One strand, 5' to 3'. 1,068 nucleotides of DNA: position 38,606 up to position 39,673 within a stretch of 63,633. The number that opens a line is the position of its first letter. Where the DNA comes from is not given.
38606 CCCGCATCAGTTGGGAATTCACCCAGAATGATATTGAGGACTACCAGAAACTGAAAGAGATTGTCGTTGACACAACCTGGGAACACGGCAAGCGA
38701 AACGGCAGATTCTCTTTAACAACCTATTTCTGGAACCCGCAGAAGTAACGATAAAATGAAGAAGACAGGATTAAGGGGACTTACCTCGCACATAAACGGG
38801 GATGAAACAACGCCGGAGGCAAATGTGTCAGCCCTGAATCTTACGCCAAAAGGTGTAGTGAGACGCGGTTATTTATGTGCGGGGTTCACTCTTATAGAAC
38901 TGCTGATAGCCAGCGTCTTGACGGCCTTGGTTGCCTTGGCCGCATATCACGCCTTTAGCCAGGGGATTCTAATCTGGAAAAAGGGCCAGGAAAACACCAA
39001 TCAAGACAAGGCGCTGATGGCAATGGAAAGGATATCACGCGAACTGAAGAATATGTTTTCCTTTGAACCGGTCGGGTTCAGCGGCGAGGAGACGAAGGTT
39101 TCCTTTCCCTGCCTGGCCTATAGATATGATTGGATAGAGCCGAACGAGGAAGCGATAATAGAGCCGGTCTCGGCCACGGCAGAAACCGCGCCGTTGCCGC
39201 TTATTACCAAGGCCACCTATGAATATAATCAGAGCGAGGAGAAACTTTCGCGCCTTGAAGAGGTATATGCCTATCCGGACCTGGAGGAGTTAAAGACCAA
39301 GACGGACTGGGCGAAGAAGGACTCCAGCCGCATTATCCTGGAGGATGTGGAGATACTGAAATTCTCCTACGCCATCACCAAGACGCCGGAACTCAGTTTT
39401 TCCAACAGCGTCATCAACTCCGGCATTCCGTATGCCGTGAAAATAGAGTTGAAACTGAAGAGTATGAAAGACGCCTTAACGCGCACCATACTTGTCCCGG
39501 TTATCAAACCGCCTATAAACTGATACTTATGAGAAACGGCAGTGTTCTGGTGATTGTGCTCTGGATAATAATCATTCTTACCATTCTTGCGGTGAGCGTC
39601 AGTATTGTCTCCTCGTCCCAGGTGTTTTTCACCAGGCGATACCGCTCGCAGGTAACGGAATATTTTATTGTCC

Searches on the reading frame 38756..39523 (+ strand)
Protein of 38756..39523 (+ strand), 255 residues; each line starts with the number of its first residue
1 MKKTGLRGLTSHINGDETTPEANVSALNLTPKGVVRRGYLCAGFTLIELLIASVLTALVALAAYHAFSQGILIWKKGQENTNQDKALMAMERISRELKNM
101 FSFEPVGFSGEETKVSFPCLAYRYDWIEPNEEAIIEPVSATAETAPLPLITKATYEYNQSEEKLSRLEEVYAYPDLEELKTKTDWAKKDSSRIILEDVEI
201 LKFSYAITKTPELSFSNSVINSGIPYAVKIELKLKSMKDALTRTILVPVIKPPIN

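Call 49: search_protein_families(library=pfam, proteins=[window:38756-39523:+], max_evalue=0.00001)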
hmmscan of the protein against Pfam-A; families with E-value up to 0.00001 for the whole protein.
window:38756-39523:+ (255 aa): 1 family
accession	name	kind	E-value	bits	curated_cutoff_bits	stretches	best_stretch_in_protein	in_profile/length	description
PF07963.17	N_methyl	-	3e-06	27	21.2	1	41-64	4-27/27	Prokaryotic N-terminal methylation motif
